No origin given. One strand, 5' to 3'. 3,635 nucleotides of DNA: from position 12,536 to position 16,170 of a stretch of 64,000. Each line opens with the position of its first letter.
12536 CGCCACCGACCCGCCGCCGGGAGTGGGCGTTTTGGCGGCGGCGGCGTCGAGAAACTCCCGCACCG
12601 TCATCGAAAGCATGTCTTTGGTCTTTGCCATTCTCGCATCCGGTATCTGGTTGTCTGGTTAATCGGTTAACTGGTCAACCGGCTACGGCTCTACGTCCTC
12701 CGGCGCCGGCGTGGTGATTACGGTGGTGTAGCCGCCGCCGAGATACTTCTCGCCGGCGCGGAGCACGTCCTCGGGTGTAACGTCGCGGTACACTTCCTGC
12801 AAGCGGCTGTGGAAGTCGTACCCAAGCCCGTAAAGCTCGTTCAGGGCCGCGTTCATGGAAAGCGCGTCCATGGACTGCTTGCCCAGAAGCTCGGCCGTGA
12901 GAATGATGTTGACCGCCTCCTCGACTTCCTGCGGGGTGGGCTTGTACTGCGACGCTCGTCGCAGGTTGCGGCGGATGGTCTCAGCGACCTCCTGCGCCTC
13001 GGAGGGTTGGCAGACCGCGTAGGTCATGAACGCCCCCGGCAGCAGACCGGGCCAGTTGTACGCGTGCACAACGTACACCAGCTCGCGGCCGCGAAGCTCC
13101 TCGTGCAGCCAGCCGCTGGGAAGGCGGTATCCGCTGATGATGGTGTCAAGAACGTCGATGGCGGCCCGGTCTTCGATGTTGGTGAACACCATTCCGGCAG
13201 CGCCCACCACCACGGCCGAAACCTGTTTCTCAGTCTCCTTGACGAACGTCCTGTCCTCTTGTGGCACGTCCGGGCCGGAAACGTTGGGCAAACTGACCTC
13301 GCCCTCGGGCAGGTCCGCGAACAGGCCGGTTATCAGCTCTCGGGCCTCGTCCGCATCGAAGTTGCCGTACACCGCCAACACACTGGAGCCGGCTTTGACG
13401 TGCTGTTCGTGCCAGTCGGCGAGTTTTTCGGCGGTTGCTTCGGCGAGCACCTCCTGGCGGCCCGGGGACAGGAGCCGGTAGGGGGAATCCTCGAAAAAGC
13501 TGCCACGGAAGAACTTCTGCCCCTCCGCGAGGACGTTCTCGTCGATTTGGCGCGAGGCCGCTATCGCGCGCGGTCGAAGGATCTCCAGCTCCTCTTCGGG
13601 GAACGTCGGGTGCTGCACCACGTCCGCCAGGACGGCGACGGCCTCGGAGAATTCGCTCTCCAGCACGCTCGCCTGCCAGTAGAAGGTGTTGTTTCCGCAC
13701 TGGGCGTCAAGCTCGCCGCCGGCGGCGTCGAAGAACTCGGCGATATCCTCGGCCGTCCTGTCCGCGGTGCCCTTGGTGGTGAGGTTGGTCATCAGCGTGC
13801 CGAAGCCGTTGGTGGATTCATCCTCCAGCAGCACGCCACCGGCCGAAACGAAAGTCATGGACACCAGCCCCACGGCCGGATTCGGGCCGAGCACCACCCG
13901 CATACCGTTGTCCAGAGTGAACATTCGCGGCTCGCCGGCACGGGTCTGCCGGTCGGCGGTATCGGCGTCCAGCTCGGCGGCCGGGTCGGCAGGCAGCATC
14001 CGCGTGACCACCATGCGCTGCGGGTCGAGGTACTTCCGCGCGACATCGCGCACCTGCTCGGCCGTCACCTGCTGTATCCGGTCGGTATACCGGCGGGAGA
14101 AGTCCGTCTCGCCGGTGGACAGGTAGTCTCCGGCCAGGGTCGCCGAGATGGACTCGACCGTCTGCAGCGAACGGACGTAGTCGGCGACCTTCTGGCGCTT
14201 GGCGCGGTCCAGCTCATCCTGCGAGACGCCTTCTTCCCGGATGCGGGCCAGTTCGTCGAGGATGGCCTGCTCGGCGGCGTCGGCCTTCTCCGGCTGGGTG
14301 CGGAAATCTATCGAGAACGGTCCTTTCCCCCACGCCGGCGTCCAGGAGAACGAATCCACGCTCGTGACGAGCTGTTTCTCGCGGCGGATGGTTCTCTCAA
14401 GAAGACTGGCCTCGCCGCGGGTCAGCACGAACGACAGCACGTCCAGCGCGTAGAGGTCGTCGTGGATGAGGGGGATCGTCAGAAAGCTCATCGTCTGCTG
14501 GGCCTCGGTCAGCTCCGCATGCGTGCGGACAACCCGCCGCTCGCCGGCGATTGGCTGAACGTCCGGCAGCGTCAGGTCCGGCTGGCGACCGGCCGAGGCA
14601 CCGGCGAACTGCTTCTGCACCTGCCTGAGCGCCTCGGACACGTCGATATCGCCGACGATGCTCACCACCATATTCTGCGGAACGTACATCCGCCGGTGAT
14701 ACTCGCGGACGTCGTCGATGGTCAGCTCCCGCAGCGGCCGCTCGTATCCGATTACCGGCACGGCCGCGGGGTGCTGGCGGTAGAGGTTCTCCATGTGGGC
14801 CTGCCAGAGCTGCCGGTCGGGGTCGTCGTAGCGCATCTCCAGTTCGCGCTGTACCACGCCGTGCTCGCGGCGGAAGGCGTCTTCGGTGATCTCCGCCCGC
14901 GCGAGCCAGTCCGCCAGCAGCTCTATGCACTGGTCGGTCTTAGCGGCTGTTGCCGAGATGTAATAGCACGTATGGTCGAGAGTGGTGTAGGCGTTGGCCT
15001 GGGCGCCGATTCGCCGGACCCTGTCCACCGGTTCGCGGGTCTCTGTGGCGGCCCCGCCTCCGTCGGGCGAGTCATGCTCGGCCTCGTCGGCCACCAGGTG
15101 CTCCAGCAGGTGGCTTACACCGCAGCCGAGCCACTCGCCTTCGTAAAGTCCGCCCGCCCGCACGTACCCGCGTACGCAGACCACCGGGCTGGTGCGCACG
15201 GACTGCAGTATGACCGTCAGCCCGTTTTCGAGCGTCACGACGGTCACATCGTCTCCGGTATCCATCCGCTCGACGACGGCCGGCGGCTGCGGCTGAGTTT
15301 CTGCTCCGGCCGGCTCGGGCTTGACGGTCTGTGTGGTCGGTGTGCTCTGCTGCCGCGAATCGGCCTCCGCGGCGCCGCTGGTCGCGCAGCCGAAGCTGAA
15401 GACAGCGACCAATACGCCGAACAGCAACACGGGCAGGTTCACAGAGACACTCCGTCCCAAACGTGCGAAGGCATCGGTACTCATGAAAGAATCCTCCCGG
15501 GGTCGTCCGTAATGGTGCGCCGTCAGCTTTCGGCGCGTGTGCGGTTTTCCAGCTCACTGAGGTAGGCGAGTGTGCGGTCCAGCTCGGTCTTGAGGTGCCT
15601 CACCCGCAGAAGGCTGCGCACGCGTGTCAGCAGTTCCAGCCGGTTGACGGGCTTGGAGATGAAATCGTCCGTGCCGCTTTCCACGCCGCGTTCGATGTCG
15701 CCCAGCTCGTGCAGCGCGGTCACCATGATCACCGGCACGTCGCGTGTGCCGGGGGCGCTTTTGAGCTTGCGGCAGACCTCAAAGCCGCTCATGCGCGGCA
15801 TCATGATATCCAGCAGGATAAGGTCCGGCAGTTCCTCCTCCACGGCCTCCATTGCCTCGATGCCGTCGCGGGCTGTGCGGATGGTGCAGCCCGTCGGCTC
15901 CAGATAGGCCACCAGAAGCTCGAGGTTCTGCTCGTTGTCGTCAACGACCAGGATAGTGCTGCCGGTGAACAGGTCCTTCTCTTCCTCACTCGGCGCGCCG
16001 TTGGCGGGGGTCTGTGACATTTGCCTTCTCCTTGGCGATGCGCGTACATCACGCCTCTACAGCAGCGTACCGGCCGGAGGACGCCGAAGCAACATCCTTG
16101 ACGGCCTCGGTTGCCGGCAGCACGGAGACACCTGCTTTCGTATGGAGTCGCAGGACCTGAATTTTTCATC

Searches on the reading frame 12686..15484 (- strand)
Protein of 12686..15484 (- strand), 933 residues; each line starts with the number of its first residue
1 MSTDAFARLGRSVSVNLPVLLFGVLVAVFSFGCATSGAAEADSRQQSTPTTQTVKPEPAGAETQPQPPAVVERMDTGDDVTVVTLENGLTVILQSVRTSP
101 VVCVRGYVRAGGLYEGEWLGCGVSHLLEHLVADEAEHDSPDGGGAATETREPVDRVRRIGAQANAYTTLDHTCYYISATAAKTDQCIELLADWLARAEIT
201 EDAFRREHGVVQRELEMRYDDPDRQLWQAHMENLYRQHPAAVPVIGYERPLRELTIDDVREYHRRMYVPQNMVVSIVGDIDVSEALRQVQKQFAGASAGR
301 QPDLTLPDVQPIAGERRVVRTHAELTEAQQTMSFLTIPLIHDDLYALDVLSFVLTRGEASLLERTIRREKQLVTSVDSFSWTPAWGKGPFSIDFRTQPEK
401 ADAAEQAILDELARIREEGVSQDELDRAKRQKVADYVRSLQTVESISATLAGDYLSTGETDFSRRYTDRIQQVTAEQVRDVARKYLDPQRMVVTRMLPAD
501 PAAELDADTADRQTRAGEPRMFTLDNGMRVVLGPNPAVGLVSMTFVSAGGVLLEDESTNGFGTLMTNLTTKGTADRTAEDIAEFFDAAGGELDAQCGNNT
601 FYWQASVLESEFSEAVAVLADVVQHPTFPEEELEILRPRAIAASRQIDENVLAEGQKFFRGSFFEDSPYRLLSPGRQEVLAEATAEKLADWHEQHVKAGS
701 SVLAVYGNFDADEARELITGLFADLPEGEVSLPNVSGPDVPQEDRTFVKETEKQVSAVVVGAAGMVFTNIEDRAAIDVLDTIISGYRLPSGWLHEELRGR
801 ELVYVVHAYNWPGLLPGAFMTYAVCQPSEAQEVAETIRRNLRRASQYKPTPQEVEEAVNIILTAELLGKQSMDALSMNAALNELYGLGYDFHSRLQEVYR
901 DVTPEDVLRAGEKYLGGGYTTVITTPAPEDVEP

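Call 35: search_protein_families(library=pfam, proteins=[window:12686-15484:-], max_evalue=0.00001)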
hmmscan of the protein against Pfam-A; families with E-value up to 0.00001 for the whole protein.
window:12686-15484:- (933 aa): 2 families
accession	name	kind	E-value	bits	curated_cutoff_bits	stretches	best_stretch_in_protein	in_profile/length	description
PF05193.26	Peptidase_M16_C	-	3.4e-68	229.5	23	2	254-431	2-180/181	Peptidase M16 inactive domain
PF00675.25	Peptidase_M16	-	1.3e-31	109.9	22.3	2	91-245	2-146/149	Insulinase (Peptidase family M16)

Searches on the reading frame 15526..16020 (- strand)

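Call 35: search_protein_families(library=pfam, proteins=[window:15526-16020:-], max_evalue=0.00001)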
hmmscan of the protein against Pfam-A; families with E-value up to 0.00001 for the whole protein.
window:15526-16020:- (165 aa): 1 family
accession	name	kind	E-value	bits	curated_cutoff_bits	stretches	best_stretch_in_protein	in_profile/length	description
PF00072.30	Response_reg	-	9.2e-30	103.5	30.2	1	23-135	1-111/111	Response regulator receiver domain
